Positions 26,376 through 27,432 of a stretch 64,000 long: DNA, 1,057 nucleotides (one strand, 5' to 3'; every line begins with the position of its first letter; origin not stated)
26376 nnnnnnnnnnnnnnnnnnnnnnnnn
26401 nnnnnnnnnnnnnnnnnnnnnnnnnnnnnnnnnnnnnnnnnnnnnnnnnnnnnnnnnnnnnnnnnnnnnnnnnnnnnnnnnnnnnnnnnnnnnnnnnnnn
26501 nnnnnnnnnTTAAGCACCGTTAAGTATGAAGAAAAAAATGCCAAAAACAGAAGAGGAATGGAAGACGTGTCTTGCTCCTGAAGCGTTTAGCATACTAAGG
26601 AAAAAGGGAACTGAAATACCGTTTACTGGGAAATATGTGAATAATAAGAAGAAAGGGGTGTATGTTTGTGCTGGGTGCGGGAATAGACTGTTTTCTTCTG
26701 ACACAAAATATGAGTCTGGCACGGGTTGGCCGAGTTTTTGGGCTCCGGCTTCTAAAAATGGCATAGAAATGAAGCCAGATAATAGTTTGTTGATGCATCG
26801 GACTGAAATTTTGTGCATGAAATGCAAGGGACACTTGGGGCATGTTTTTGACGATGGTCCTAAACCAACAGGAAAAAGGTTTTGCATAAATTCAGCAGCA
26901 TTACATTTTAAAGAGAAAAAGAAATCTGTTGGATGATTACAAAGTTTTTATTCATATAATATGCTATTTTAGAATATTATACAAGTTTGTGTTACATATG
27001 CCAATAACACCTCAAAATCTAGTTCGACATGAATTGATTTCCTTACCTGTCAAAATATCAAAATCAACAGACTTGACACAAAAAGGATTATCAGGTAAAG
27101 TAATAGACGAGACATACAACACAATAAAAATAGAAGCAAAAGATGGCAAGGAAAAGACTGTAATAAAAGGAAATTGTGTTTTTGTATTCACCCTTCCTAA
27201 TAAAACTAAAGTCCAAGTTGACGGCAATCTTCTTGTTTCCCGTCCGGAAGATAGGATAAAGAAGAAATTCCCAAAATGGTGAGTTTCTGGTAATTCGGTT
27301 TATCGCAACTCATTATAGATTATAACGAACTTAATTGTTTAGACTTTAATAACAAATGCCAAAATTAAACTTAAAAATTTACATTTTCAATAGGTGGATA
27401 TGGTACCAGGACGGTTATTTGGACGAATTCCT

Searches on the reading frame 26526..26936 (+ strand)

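Call 61: search_protein_families(library=pfam, proteins=[window:26526-26936:+], max_evalue=0.01)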
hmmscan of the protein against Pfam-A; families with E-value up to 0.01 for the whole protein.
window:26526-26936:+ (136 aa): 2 families
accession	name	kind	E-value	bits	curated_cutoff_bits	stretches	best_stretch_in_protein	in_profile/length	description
PF01641.26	SelR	-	2.8e-51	172.8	24.9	1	16-129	1-115/116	SelR domain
PF24046.1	At4g08330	-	2.5e-05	24.7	27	1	88-116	72-100/129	At4g08330 beta-tent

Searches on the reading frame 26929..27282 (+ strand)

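Call 61: search_protein_families(library=pfam, proteins=[window:26929-27282:+], max_evalue=0.01)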
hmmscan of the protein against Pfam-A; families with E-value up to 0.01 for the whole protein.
window:26929-27282:+ (117 aa): 1 family
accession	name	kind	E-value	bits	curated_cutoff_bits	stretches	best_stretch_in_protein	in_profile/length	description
PF01868.21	RNase_P-MRP_p29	-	1.4e-24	86.3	27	1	29-112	1-84/84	Ribonuclease P/MRP, subunit p29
